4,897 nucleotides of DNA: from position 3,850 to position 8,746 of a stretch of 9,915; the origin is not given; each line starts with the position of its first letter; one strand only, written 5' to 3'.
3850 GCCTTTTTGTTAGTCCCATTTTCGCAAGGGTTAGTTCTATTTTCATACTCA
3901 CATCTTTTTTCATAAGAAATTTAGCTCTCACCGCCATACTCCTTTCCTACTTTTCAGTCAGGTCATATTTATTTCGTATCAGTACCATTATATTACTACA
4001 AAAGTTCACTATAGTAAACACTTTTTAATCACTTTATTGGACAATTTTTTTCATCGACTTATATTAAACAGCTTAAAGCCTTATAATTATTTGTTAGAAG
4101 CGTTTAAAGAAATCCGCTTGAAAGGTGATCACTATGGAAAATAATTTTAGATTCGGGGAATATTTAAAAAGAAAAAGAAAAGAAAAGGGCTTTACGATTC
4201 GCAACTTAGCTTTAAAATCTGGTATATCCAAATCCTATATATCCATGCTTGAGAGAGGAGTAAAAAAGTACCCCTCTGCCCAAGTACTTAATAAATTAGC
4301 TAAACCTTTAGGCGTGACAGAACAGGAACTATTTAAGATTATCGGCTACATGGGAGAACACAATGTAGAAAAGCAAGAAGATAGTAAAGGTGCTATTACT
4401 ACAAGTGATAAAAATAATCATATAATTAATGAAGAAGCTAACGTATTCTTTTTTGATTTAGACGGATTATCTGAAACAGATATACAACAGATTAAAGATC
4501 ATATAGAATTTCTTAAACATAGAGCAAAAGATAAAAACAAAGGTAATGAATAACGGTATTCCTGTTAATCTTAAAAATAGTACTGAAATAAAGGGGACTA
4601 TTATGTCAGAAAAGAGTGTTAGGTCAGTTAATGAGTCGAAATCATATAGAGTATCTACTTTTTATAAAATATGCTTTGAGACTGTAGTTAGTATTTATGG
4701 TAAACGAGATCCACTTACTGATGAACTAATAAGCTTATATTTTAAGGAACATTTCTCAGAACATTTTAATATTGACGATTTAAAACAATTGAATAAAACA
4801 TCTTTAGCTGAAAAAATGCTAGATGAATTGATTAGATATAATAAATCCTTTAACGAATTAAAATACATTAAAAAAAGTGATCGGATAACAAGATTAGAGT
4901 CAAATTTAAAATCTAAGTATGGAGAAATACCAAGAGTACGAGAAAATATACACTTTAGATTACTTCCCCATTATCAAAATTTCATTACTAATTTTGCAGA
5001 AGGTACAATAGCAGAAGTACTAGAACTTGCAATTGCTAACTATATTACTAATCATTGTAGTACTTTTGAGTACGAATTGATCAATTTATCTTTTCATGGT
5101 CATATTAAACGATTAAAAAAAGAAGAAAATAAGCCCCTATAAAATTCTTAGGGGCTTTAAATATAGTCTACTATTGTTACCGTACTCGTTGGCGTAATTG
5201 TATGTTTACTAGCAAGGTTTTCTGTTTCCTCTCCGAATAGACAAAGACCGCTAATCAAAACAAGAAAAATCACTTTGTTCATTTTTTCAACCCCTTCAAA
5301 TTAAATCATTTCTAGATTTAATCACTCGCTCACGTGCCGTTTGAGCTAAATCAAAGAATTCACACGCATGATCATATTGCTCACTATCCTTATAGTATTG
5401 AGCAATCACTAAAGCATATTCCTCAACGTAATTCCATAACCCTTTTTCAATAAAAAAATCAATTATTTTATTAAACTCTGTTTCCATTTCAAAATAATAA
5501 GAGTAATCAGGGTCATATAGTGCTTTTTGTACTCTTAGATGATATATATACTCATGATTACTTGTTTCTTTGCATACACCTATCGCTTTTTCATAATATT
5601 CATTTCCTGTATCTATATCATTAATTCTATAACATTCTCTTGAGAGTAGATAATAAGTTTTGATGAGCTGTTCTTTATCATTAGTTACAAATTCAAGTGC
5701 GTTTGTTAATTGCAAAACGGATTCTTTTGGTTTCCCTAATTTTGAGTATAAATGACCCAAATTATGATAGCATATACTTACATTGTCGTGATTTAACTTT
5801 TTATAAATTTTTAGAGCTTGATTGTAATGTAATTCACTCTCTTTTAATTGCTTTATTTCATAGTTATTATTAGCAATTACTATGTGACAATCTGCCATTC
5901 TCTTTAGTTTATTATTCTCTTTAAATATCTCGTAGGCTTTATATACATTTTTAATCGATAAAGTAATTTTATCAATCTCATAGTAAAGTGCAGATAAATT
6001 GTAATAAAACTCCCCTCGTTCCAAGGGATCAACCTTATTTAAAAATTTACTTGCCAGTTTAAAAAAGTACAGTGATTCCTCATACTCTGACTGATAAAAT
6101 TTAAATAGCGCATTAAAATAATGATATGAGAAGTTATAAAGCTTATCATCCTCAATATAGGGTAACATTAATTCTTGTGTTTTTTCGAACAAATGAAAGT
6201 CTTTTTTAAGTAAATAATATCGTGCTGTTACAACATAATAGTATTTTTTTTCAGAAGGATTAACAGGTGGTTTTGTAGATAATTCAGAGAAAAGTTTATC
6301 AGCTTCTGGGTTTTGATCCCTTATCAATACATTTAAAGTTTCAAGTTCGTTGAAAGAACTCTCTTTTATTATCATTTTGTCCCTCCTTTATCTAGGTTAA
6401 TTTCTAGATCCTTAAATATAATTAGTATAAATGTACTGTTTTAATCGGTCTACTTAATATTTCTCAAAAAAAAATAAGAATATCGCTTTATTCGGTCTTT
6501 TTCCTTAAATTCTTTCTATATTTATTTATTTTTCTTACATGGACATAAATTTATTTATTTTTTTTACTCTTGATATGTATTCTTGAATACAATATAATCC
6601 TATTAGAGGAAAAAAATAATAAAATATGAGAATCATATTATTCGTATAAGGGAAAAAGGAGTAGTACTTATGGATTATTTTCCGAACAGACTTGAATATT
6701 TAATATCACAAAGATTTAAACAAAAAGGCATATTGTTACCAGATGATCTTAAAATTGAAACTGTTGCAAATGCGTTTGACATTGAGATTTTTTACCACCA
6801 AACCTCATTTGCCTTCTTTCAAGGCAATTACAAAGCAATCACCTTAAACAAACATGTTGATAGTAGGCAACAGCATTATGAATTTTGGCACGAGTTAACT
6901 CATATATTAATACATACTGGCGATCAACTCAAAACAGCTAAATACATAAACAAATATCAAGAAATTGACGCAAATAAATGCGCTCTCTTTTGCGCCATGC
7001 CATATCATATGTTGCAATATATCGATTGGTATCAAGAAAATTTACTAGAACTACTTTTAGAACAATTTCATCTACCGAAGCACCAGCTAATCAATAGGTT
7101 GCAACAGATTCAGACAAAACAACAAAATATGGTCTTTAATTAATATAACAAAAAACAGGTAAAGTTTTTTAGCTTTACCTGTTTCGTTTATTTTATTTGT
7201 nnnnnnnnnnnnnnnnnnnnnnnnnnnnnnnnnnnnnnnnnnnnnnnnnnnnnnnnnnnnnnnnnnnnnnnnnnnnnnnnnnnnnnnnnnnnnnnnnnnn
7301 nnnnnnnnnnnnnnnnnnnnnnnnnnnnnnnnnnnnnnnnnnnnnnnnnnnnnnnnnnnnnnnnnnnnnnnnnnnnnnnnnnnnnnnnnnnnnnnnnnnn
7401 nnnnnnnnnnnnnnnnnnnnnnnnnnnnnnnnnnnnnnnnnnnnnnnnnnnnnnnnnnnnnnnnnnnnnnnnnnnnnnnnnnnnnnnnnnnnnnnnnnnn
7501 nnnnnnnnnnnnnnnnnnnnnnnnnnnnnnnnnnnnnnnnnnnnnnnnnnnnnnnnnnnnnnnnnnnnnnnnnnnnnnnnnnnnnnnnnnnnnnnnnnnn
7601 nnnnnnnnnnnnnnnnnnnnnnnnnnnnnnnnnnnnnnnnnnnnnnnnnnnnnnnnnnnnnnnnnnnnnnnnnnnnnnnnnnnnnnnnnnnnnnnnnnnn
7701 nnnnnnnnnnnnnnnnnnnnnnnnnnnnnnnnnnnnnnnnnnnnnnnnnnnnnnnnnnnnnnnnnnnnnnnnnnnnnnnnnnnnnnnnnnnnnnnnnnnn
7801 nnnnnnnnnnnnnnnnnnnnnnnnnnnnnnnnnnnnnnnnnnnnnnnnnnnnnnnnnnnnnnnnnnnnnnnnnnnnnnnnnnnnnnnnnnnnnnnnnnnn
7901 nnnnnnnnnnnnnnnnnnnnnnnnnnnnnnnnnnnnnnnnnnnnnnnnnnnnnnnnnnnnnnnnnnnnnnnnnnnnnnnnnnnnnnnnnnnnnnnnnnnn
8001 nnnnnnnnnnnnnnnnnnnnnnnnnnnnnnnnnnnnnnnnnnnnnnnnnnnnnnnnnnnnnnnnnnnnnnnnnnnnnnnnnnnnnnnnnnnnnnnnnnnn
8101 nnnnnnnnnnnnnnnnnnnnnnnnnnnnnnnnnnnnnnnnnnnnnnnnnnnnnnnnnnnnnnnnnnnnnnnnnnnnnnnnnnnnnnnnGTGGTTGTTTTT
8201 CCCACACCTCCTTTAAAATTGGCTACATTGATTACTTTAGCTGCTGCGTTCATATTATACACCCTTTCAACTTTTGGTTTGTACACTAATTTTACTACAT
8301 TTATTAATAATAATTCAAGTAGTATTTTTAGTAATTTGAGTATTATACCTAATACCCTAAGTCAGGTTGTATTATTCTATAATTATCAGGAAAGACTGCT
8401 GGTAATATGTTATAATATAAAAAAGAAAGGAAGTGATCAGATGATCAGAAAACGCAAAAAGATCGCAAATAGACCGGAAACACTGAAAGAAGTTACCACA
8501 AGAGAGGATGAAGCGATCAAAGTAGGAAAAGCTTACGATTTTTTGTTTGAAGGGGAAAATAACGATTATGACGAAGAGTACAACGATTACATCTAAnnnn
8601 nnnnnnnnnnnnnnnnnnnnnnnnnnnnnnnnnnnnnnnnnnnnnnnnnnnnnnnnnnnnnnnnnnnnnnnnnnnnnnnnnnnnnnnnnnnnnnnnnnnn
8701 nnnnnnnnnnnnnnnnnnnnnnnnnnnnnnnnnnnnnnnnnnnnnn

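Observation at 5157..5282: Unlisted 41-aa Phr-type pro-peptide gene directly after rap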

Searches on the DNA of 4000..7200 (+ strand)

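Call 10: search_dna_similar(query=window:4000-7200:+, collection=plasmids, mode=near)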
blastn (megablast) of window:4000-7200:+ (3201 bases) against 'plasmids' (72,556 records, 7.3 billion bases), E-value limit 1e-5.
No match.

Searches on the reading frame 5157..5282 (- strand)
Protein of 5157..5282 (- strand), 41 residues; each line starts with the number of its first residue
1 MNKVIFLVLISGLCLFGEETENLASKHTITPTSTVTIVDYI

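Call 9: search_protein_families(library=ncbifam, proteins=[window:5157-5282:-], max_evalue=0.01)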
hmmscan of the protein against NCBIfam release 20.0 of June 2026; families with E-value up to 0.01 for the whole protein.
window:5157-5282:- (41 aa): 0 families

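Call 35: find_homologous_proteins(query=A3, max_evalue=10)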
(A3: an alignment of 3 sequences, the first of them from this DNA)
Query A3 (3 sequences) (41 aa, profile of the alignment): 3 proteins with E <= 10 among 7 candidates.
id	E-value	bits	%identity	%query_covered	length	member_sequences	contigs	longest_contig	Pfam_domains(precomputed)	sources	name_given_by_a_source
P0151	1.5e-18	84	100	100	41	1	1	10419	-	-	-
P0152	3.9e-15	73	40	80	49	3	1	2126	-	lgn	-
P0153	6.6e-5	41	67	22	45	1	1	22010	-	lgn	-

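Call 40: find_encoding_contigs(protein=P0152, flank=3000, max_places=4)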
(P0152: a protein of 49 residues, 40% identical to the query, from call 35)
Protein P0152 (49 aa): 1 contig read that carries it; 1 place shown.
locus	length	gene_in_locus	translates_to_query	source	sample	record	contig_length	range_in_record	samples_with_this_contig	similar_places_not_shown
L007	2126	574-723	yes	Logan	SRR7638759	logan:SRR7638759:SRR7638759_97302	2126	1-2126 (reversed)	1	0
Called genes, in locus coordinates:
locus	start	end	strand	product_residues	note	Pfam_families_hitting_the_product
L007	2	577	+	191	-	?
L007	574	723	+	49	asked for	-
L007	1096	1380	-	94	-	-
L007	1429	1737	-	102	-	-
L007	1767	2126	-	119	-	?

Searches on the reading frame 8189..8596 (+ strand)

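Call 89: search_protein_families(library=pfam, proteins=[window:8189-8596:+], max_evalue=5)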
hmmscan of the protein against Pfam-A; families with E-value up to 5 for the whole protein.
window:8189-8596:+ (135 aa): 2 families
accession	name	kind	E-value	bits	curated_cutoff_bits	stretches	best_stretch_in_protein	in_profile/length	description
PF21693.2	SWT1_3rd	-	0.009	16.6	27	1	10-87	34-111/117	Transcriptional protein SWT1, C-terminal domain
PF05846.17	Chordopox_A15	-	0.057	14.1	25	1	21-80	8-69/90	Chordopoxvirus A15 protein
